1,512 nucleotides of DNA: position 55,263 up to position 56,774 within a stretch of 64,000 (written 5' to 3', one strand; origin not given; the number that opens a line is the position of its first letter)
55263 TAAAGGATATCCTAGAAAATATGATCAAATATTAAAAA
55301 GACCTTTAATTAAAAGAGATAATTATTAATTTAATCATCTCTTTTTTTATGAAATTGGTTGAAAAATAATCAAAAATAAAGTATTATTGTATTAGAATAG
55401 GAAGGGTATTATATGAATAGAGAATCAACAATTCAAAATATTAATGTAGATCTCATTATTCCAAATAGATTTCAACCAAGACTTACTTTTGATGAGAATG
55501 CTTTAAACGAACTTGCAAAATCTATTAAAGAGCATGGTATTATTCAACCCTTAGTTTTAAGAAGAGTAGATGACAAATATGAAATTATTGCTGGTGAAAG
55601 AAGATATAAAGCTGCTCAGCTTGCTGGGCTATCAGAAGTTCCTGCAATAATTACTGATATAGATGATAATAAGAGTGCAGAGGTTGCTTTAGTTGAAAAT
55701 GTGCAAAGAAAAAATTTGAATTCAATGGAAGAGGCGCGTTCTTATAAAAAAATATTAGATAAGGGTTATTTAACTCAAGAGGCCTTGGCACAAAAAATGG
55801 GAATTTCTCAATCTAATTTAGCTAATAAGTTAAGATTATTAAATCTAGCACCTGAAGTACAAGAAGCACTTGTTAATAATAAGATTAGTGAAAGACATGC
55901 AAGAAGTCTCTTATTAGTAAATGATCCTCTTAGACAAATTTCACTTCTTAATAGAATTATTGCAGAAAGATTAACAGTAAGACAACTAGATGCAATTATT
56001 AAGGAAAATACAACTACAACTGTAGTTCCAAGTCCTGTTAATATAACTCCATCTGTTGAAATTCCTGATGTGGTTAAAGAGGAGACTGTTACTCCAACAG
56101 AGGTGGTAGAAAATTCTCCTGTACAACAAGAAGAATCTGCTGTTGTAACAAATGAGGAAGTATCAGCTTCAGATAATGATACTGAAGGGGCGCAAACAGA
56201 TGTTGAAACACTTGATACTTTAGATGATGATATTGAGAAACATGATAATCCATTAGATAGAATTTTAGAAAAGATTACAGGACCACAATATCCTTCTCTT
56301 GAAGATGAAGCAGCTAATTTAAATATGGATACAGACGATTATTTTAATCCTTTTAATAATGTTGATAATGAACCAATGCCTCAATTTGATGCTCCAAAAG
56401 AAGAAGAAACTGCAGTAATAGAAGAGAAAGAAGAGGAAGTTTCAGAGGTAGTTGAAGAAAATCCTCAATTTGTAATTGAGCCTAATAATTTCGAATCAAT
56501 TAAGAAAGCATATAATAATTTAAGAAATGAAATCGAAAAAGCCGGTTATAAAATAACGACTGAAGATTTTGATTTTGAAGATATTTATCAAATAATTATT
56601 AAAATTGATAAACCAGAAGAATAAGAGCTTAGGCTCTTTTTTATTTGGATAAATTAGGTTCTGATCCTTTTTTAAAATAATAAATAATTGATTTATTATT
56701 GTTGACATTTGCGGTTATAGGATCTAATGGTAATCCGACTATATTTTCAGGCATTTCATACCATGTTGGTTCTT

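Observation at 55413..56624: The only ParB-family gene at the rsmG locus is an atypical Noc, and soj-spo0J do not follow it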

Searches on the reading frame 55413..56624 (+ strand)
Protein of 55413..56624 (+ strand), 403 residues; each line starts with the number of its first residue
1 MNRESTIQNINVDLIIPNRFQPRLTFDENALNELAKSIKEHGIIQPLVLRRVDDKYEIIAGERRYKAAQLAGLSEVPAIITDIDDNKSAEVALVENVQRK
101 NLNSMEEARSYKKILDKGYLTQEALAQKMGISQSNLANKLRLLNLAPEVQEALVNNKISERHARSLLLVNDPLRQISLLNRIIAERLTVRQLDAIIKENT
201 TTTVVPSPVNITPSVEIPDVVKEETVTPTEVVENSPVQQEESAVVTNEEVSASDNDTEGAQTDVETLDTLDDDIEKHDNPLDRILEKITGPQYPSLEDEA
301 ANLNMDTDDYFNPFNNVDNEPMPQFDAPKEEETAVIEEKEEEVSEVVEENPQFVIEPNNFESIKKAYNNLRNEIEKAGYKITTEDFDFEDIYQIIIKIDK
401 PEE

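Call 4: search_protein_families(library=pfam, proteins=[window:55413-56621:+], max_evalue=0.1)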
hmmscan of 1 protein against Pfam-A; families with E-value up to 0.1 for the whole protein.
window:55413-56621:+ (403 aa): 6 families
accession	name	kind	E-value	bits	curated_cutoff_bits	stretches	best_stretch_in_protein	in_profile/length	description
PF02195.25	ParB_N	-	1.4e-35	121.6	26.3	1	6-98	2-95/95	ParB N-terminal domain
PF17762.8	HTH_ParB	-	1.2e-30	106.1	22.6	1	100-199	1-100/102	ParB HTH domain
PF01381.28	HTH_3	-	0.0056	17.1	23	1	112-137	2-27/55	Helix-turn-helix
PF20432.4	Xre-like-HTH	-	0.029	15.1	25.8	1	108-141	12-46/63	Antitoxin Xre-like helix-turn-helix domain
PF10279.14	Latarcin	-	0.049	14.4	25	1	82-128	13-63/64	Latarcin precursor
PF01978.25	TrmB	-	0.077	13.3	25.6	0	106-142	9-45/68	Sugar-specific transcriptional regulator TrmB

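Call 5: search_protein_families(library=ncbifam, proteins=[window:55413-56621:+], max_evalue=0.1)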
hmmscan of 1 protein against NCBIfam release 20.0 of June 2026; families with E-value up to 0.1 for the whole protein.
window:55413-56621:+ (403 aa): 10 families
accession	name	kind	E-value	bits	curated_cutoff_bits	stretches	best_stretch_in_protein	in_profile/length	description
TIGR04285.1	nucleoid_noc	exception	2.1e-80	269.8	315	1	7-201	2-196/255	nucleoid occlusion protein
TIGR00180.1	parB_part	domain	5.5e-53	179.5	58.45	1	5-182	3-185/186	ParB/RepB/Spo0J family partition protein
TIGR03734.1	PRTRC_parB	hypoth_equivalog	1.5e-36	126.1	278.6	1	21-200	7-190/555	PRTRC system ParB family protein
TIGR03454.1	partition_RepB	equivalog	9e-17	61.4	201.5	1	5-147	62-205/325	plasmid partitioning protein RepB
NF010406.0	PRK13832.1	subfamily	7.4e-16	57.8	640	1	28-154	26-154/578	plasmid partitioning protein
NF010440.0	PRK13866.1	equivalog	8.8e-06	25.1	522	1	22-121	80-182/336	plasmid partitioning protein RepB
NF010252.0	PRK13698.1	equivalog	9.9e-05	21.4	274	1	27-114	85-170/323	ParB/RepB/Spo0J family plasmid partition protein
NF053625.1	SerKinSerKArch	equivalog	0.00019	20.6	380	1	18-86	22-93/244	ADP-dependent L-serine kinase SerK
NF007271.0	PRK09726.1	equivalog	0.03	14.3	79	1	108-138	14-44/88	type II toxin-antitoxin system antitoxin HipB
TIGR04381.1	HTH_TypR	domain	0.057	13.4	30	0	124-142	26-44/49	TyrR/PhhR family helix-turn-helix DNA-binding protein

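Call 10: search_solved_structures(query=window:55413-56621:+, show_alignments=4)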
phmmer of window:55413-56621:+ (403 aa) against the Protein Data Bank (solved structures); distinct sequences matched with E-value up to 0.001: 13.
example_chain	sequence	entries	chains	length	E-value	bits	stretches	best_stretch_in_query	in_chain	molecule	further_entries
7ng0_A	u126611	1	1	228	1.3e-55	192.7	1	7-196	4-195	Nucleoid occlusion protein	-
7nfu_A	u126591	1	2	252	1.3e-55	192.7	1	6-196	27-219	Nucleoid occlusion protein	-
7ol9_A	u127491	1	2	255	1.9e-53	185.5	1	3-197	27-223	Nucleoid occlusion protein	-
1vz0_A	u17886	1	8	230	9.5e-47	163.5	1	14-196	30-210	Chromosome-partitioning protein Spo0J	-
4umk_A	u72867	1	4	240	2.8e-45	158.7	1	3-197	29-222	PROBABLE CHROMOSOME-PARTITIONING PROTEIN PARB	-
6sdk_A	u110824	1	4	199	6e-45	157.6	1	6-198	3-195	Stage 0 sporulation protein J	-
7bnk_A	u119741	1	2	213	2.9e-42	148.7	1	10-200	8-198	ParB family protein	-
7bnr_A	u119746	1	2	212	1.8e-41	146.2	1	12-200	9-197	ParB family protein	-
7o0n_A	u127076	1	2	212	1.9e-41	146.1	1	11-200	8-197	ParB family protein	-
6t1f_A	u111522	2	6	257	1.8e-40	142.9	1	12-199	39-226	Chromosome-partitioning protein ParB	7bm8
6y93_A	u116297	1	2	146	9.3e-27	97.8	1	87-197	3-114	Nucleoid occlusion protein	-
6s6h_A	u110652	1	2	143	4.7e-19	72.4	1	90-199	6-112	Chromosome-partitioning protein ParB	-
8qa8_A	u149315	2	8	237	1e-09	41.7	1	10-158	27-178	Transcriptional repressor protein KorB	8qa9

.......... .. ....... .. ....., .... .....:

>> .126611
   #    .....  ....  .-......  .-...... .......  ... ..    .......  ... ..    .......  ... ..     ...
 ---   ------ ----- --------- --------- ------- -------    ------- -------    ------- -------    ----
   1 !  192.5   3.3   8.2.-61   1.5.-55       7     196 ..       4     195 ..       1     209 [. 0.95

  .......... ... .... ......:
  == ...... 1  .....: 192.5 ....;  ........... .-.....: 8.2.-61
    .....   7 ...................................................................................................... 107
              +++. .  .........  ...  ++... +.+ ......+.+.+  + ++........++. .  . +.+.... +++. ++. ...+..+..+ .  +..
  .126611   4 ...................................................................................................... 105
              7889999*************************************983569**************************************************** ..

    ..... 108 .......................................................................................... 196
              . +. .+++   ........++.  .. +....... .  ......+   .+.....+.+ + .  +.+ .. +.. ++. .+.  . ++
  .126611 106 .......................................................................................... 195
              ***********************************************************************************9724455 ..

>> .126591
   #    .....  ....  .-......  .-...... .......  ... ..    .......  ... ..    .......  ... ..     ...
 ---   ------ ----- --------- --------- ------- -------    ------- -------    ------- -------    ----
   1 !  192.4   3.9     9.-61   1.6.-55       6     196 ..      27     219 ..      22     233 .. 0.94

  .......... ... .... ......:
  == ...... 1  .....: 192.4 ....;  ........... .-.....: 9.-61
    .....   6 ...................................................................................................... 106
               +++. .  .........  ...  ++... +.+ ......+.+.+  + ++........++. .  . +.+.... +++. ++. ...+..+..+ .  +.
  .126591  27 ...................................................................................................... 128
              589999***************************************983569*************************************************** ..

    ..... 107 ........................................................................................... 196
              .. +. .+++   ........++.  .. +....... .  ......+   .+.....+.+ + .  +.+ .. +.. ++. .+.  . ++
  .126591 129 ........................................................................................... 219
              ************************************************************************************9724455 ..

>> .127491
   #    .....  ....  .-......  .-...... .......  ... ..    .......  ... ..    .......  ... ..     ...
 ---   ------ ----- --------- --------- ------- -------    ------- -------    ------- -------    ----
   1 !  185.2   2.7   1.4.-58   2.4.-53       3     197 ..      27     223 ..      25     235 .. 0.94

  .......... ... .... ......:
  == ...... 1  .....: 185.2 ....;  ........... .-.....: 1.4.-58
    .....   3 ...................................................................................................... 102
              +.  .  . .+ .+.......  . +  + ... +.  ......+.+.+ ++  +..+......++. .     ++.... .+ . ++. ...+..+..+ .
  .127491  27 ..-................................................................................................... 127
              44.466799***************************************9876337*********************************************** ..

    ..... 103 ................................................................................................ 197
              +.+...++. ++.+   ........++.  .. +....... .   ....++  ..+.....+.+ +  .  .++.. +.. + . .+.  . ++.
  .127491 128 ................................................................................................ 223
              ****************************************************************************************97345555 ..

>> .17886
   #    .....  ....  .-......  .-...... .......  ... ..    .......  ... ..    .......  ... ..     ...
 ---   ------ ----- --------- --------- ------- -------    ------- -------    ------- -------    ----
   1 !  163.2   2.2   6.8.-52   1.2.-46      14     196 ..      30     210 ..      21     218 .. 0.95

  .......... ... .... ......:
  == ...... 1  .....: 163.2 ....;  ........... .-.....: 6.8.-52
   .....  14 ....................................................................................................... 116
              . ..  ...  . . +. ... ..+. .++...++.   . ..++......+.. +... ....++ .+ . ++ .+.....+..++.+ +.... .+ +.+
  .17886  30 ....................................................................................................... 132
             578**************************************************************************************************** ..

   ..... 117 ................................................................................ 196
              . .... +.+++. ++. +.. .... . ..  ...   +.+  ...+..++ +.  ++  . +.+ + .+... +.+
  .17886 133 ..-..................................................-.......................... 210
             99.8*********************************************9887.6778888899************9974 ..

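Call 11: find_homologous_proteins(query=window:55413-56621:+, max_evalue=1e-20)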
Query window:55413-56621:+ (403 aa): 7999 proteins with E <= 1e-20 among 8000 candidates; the best 120 are listed.
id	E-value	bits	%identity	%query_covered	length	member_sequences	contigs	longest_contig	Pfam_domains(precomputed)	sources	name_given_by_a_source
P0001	7.1e-246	834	99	100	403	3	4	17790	PF17762.9,PF02195.27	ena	-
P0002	5.0e-141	489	64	99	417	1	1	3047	PF17762.9,PF02195.27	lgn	-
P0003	8.5e-141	488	62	99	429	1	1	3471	PF17762.9,PF02195.27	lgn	-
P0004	3.4e-138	479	65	99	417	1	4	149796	PF17762.9,PF02195.27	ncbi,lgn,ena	-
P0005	4.4e-137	476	63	99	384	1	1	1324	PF17762.9,PF02195.27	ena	-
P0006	4.4e-137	476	63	99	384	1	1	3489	PF17762.9,PF02195.27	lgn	-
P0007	5.0e-137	475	65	99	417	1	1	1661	PF17762.9,PF02195.27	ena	-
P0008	3.5e-136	473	63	99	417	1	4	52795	PF17762.9,PF02195.27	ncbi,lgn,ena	-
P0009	9.5e-135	468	62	99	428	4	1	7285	PF17762.9,PF02195.27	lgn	-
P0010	9.7e-127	442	60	99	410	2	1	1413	PF17762.9,PF02195.27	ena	-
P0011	1.8e-126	441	86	49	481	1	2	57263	PF17762.9,PF02195.27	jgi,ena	-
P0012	4.2e-126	439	57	99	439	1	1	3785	PF17762.9,PF02195.27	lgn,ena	-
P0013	1.3e-123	431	56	99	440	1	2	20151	PF17762.9,PF02195.27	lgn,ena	-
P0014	1.1e-121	425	58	99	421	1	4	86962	PF17762.9,PF02195.27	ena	-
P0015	4.3e-121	423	57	99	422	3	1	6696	PF17762.9,PF02195.27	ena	-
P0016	7.8e-120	419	52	100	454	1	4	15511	PF17762.9,PF02195.27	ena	-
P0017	8.3e-119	415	57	99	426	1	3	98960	PF17762.9,PF02195.27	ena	-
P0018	4.7e-118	413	57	99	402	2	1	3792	PF17762.9,PF02195.27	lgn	-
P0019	1.9e-117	411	55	100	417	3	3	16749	PF17762.9,PF02195.27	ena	-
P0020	9.9e-117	409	55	99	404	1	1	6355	PF17762.9,PF02195.27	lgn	-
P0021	1.0e-115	405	56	100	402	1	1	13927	PF01381.29,PF17762.9,PF02195.27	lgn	-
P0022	1.7e-115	405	56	100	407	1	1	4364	PF01381.29,PF17762.9,PF02195.27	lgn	-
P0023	1.8e-115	405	56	100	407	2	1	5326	PF01381.29,PF17762.9,PF02195.27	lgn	-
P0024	2.4e-115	404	55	100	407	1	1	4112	PF01381.29,PF17762.9,PF02195.27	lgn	-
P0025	2.7e-115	404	54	99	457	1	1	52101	PF17762.9,PF02195.27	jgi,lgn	jgi:ParB family chromosome partitioning protein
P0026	3.2e-115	404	55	100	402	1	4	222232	PF01381.29,PF17762.9,PF02195.27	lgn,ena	-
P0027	4.3e-115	403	55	100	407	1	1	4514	PF01381.29,PF17762.9,PF02195.27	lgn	-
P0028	4.4e-115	403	55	100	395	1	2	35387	PF01381.29,PF17762.9,PF02195.27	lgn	-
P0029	4.9e-115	403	56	100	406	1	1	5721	PF01381.29,PF17762.9,PF02195.27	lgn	-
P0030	6.3e-115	403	55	100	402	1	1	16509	PF01381.29,PF17762.9,PF02195.27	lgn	-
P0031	7.3e-115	402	55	100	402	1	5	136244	PF01381.29,PF17762.9,PF02195.27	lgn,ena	-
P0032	7.6e-115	402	55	100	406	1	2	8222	PF01381.29,PF17762.9,PF02195.27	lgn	-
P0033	7.8e-115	402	55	100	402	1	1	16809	PF01381.29,PF17762.9,PF02195.27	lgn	-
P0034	8.0e-115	402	55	100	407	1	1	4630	PF01381.29,PF17762.9,PF02195.27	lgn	-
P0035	8.0e-115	402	55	100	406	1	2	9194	PF01381.29,PF17762.9,PF02195.27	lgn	-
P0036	8.9e-115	402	55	100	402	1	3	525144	PF01381.29,PF17762.9,PF02195.27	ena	-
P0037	9.2e-115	402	55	100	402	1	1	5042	PF01381.29,PF17762.9,PF02195.27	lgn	-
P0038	9.4e-115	402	55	100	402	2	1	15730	PF01381.29,PF17762.9,PF02195.27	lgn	-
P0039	9.6e-115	402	56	100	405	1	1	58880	PF01381.29,PF17762.9,PF02195.27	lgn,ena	-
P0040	9.7e-115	402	55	100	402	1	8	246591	PF01381.29,PF17762.9,PF02195.27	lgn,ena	-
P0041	1.0e-114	402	55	100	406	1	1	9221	PF01381.29,PF17762.9,PF02195.27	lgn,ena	-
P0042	1.2e-114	402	55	100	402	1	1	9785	PF01381.29,PF17762.9,PF02195.27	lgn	-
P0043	1.2e-114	402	55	100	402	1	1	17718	PF01381.29,PF17762.9,PF02195.27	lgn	-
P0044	1.3e-114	402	55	100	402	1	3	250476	PF01381.29,PF17762.9,PF02195.27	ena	-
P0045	1.3e-114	402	55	100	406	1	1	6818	PF01381.29,PF17762.9,PF02195.27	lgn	-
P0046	1.3e-114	402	55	100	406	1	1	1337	PF01381.29,PF17762.9,PF02195.27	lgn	-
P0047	1.3e-114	402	55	100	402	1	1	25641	PF01381.29,PF17762.9,PF02195.27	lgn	-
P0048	1.3e-114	402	55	100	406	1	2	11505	PF01381.29,PF17762.9,PF02195.27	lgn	-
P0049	1.3e-114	402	55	100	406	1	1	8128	PF01381.29,PF17762.9,PF02195.27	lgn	-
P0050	1.3e-114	402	56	100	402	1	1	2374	PF01381.29,PF17762.9,PF02195.27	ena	-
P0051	1.3e-114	402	56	100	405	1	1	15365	PF01381.29,PF17762.9,PF02195.27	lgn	-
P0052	1.4e-114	402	55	100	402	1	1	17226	PF01381.29,PF17762.9,PF02195.27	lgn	-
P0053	1.6e-114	401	55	100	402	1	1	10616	PF01381.29,PF17762.9,PF02195.27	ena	-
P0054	1.7e-114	401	55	100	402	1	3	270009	PF01381.29,PF17762.9,PF02195.27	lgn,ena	-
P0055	1.8e-114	401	55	100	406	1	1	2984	PF01381.29,PF17762.9,PF02195.27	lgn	-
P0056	2.0e-114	401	55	100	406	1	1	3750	PF01381.29,PF17762.9,PF02195.27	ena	-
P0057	2.2e-114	401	55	100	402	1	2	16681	PF01381.29,PF17762.9,PF02195.27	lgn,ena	-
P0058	2.2e-114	401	56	100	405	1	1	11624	PF01381.29,PF17762.9,PF02195.27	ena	-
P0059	2.3e-114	401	55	100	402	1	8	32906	PF01381.29,PF17762.9,PF02195.27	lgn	-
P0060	2.4e-114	401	55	100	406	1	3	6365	PF01381.29,PF17762.9,PF02195.27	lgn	-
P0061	2.4e-114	401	55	100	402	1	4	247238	PF01381.29,PF17762.9,PF02195.27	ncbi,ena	-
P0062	2.7e-114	401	55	100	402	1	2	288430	PF01381.29,PF17762.9,PF02195.27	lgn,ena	-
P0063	2.7e-114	401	56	100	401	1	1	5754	PF01381.29,PF17762.9,PF02195.27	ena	-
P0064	2.9e-114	401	55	100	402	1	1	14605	PF01381.29,PF17762.9,PF02195.27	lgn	-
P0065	3.1e-114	400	55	100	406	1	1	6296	PF01381.29,PF17762.9,PF02195.27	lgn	-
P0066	3.1e-114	400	54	100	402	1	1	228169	PF01381.29,PF17762.9,PF02195.27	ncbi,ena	-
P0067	3.3e-114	400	56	100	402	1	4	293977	PF01381.29,PF17762.9,PF02195.27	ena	-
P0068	3.3e-114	400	55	100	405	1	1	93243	PF01381.29,PF17762.9,PF02195.27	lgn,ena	-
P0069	3.9e-114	400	55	100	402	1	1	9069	PF01381.29,PF17762.9,PF02195.27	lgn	-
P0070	4.1e-114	400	55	100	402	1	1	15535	PF01381.29,PF17762.9,PF02195.27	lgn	-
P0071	4.2e-114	400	54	100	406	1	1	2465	PF01381.29,PF17762.9,PF02195.27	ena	-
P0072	4.2e-114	400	55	100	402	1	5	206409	PF01381.29,PF17762.9,PF02195.27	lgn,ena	-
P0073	4.4e-114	400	55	100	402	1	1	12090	PF01381.29,PF17762.9,PF02195.27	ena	-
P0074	4.4e-114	400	55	100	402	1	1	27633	PF01381.29,PF17762.9,PF02195.27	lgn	-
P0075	4.7e-114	400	56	99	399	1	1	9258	PF01381.29,PF17762.9,PF02195.27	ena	-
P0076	4.8e-114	400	55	100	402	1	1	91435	PF01381.29,PF17762.9,PF02195.27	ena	-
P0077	5.0e-114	400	55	100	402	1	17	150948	PF01381.29,PF17762.9,PF02195.27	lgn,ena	-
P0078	5.2e-114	400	55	100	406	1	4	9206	PF01381.29,PF17762.9,PF02195.27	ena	-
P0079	5.3e-114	400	56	100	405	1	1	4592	PF01381.29,PF17762.9,PF02195.27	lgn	-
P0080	5.5e-114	400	55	100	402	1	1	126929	PF01381.29,PF17762.9,PF02195.27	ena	-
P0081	5.6e-114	400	56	100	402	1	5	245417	PF01381.29,PF17762.9,PF02195.27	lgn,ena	-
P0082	5.7e-114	400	55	100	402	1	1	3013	PF01381.29,PF17762.9,PF02195.27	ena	-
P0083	5.7e-114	400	55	100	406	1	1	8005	PF01381.29,PF17762.9,PF02195.27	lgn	-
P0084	5.8e-114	400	56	100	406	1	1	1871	PF01381.29,PF17762.9,PF02195.27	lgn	-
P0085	5.9e-114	400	55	100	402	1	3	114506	PF01381.29,PF17762.9,PF02195.27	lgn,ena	-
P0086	6.1e-114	399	55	100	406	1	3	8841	PF01381.29,PF17762.9,PF02195.27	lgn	-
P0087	6.5e-114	399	55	100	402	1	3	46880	PF01381.29,PF17762.9,PF02195.27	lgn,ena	-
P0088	6.8e-114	399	55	100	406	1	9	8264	PF01381.29,PF17762.9,PF02195.27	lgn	-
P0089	6.8e-114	399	55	100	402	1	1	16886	PF01381.29,PF17762.9,PF02195.27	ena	-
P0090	7.6e-114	399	55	100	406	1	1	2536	PF01381.29,PF17762.9,PF02195.27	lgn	-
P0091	7.6e-114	399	55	100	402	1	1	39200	PF01381.29,PF17762.9,PF02195.27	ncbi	-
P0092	7.7e-114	399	55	100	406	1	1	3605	PF01381.29,PF17762.9,PF02195.27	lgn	-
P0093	7.9e-114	399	55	100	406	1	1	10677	PF01381.29,PF17762.9,PF02195.27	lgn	-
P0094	7.9e-114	399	55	100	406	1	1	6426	PF01381.29,PF17762.9,PF02195.27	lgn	-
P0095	8.0e-114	399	55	100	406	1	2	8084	PF01381.29,PF17762.9,PF02195.27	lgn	-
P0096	8.0e-114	399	56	100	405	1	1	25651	PF01381.29,PF17762.9,PF02195.27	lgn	-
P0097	8.2e-114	399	56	100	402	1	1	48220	PF01381.29,PF17762.9,PF02195.27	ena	-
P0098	9.0e-114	399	55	100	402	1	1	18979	PF01381.29,PF17762.9,PF02195.27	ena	-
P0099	9.5e-114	399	55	100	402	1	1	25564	PF01381.29,PF17762.9,PF02195.27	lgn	-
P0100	1.0e-113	399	56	100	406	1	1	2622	PF01381.29,PF17762.9,PF02195.27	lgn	-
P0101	1.0e-113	399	54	100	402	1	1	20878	PF01381.29,PF17762.9,PF02195.27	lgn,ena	-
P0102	1.0e-113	399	55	100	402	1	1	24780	PF01381.29,PF17762.9,PF02195.27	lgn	-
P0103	1.1e-113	399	54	100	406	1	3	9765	PF01381.29,PF17762.9,PF02195.27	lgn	-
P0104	1.1e-113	399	54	100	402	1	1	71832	PF01381.29,PF17762.9,PF02195.27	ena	-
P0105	1.1e-113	399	56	100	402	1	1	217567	PF01381.29,PF17762.9,PF02195.27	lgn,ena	-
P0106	1.1e-113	399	56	100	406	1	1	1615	PF01381.29,PF17762.9,PF02195.27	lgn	-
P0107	1.3e-113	398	56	100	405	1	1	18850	PF01381.29,PF17762.9,PF02195.27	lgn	-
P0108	1.3e-113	398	54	100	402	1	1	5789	PF01381.29,PF17762.9,PF02195.27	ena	-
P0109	1.3e-113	398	56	99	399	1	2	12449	PF01381.29,PF17762.9,PF02195.27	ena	-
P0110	1.4e-113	398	55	100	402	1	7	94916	PF01381.29,PF17762.9,PF02195.27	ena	-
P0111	1.4e-113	398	56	100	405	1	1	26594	PF01381.29,PF17762.9,PF02195.27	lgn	-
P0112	1.4e-113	398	55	100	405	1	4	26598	PF01381.29,PF17762.9,PF02195.27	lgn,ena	-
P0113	1.5e-113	398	55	100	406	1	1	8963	PF01381.29,PF17762.9,PF02195.27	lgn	-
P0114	1.6e-113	398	55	100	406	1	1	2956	PF01381.29,PF17762.9,PF02195.27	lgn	-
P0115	1.6e-113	398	54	100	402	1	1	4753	PF01381.29,PF17762.9,PF02195.27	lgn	-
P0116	1.6e-113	398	54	100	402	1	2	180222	PF01381.29,PF17762.9,PF02195.27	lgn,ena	-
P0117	1.8e-113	398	55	100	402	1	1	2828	PF01381.29,PF17762.9,PF02195.27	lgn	-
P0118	2.0e-113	398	56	100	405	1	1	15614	PF01381.29,PF17762.9,PF02195.27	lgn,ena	-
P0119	2.0e-113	398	56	100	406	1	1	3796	PF01381.29,PF17762.9,PF02195.27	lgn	-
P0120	2.1e-113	398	56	100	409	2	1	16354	PF01381.29,PF17762.9,PF02195.27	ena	-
